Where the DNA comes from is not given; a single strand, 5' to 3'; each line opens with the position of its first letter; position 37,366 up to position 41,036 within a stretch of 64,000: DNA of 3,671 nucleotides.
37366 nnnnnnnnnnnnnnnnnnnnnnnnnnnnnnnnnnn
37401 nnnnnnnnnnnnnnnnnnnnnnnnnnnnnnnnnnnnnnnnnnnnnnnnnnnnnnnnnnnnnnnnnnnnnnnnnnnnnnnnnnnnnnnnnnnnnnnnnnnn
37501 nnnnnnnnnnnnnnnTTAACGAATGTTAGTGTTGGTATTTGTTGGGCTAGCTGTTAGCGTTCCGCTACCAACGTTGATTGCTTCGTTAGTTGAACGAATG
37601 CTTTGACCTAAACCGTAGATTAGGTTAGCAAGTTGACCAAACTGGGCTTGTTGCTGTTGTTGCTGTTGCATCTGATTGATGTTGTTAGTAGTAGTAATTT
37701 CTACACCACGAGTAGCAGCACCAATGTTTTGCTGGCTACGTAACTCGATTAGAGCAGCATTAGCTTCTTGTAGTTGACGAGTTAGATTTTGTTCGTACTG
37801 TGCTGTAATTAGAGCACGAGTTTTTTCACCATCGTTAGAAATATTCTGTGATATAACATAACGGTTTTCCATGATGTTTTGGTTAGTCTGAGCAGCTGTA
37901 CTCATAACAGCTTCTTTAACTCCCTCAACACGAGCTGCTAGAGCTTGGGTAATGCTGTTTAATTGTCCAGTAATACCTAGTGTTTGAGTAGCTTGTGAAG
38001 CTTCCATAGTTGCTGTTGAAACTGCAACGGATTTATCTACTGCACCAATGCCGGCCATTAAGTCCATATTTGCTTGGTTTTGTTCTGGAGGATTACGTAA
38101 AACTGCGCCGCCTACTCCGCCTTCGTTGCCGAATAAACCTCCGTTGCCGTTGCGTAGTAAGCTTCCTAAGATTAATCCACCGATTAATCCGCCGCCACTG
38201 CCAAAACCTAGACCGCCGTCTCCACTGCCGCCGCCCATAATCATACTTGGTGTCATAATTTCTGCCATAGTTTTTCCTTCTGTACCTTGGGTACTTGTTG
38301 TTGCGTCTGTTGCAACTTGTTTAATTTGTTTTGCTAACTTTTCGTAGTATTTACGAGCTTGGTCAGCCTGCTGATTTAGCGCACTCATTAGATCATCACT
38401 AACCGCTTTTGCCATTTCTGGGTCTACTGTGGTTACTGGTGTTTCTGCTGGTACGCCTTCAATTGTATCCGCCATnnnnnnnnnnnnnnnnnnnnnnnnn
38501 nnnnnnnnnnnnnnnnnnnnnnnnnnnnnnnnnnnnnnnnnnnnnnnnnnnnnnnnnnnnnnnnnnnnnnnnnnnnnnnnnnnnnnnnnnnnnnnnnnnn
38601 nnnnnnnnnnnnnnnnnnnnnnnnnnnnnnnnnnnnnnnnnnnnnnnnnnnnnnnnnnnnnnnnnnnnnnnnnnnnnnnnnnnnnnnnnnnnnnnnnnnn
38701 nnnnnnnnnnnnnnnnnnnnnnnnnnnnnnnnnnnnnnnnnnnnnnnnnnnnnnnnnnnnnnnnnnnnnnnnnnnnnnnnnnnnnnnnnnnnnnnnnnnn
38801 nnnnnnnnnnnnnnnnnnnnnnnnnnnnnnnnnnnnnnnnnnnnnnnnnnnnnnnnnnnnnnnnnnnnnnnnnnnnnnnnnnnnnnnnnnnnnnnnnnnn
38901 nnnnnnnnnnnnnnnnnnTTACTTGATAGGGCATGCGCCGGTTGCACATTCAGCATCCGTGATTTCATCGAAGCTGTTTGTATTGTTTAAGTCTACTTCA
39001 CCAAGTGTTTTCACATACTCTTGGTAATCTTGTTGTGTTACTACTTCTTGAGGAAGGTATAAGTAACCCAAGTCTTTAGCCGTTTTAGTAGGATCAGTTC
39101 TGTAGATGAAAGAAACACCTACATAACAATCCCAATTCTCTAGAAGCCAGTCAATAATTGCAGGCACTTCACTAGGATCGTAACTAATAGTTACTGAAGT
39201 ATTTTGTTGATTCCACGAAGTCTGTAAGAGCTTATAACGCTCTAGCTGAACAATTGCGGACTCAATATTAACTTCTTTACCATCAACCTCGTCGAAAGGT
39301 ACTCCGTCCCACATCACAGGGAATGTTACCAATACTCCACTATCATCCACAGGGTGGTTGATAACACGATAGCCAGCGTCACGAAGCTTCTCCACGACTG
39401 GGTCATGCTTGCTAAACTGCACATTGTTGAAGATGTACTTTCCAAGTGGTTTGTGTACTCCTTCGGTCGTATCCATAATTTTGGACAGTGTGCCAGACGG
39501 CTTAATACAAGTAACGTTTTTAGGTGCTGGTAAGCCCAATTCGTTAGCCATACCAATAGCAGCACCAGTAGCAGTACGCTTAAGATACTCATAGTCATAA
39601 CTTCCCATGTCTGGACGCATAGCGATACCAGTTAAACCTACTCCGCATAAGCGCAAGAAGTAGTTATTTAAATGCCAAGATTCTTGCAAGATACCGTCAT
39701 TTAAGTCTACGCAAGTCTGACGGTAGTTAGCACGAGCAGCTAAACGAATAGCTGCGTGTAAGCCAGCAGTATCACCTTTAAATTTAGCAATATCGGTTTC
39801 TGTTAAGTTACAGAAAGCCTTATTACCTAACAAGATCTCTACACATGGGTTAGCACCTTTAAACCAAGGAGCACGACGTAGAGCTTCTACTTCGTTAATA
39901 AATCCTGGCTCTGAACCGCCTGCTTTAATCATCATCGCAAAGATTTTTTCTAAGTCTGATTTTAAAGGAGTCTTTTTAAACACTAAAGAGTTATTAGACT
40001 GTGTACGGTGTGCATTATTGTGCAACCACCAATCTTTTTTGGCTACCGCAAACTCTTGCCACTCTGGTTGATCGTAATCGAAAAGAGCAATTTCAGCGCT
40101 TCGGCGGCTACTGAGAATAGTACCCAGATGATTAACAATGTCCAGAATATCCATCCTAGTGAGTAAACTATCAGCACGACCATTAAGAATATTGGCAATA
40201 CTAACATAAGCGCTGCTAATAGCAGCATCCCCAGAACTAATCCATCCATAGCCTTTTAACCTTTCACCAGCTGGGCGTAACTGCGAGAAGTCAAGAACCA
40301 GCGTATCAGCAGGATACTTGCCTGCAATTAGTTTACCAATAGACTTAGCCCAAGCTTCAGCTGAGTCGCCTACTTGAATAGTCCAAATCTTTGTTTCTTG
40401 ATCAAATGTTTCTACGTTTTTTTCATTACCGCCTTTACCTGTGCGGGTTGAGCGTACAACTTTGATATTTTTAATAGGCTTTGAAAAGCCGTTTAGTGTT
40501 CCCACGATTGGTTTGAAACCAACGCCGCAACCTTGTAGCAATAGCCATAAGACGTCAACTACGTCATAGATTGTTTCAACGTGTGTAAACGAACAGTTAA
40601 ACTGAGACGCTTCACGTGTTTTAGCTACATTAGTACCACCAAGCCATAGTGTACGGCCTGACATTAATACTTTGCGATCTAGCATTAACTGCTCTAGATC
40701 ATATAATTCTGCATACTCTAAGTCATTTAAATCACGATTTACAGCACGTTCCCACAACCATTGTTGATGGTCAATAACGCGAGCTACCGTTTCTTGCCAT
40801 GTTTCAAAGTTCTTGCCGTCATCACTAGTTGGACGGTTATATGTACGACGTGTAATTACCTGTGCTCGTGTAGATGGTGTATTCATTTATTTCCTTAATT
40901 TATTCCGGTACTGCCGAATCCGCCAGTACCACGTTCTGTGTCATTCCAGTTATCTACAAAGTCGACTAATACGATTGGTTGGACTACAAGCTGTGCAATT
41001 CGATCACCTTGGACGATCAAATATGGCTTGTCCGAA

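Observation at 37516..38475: Highly expressed 319-aa Gly/Gln-rich protein with glycine-zipper-like hydrophobic core and poly-Q tract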

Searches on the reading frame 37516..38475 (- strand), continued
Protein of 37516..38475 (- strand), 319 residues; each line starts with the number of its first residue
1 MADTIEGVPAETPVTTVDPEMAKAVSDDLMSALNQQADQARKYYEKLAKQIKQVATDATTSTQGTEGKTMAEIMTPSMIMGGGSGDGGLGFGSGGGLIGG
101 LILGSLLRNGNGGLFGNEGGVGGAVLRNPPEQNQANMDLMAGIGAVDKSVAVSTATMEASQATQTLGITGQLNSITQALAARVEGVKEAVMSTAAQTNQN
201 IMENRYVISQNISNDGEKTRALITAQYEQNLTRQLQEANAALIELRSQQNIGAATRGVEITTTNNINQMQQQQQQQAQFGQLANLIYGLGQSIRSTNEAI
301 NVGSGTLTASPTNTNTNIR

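Call 92: search_protein_families(library=pfam, proteins=[L046:9040-9330:+, L046:10545-10799:+, L044:10578-10997:+, L044:11011-12099:+, L044:12099-13742:+, L001:2376-6422:+], max_evalue=0.01)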
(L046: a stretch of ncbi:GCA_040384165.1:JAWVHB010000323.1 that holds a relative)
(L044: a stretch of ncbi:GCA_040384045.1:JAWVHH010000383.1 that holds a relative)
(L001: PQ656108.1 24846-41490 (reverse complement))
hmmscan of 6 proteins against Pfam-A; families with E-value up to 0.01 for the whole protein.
L046:9040-9330:+ (97 aa): 0 families

L046:10545-10799:+ (84 aa): 0 families

L044:10578-10997:+ (139 aa): 0 families

L044:11011-12099:+ (362 aa): 0 families

L044:12099-13742:+ (547 aa): 0 families

L001:2376-6422:+ (1348 aa): 2 families
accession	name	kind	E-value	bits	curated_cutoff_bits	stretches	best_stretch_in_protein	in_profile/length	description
PF02018.23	CBM_4_9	-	2e-09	38.4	25.9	1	554-675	2-122/136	Carbohydrate binding domain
PF23353.1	BBS2_hp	-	0.0058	17.1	27.7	1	266-343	11-88/98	BBS2 hairpin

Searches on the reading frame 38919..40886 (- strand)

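Call 11: search_protein_families(library=phrogs, proteins=[window:38919-40886:-], max_evalue=0.00001)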
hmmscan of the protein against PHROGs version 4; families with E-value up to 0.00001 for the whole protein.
window:38919-40886:- (655 aa): 1 family
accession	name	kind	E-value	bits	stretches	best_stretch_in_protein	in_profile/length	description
phrog_367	-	DNA, RNA and nucleotide metabolism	5.5e-168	561.3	1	5-655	32-697/701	ribonucleotide reductase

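Call 12: search_protein_families(library=pfam, proteins=[window:38919-40886:-], max_evalue=0.001)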
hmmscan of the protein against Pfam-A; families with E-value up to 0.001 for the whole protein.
window:38919-40886:- (655 aa): 3 families
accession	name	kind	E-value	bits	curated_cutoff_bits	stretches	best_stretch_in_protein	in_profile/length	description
PF17975.6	RNR_Alpha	-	3.4e-09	37.6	26.4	1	9-85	22-101/101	Ribonucleotide reductase alpha domain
PF21995.1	RNR-II_ins_dom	-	1.7e-06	28.6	27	1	158-234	25-107/107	B12-dependent ribonucleotide reductase, insertion domain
PF02867.20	Ribonuc_red_lgC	-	4.6e-06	26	23.9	1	288-422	149-292/523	Ribonucleotide reductase, barrel domain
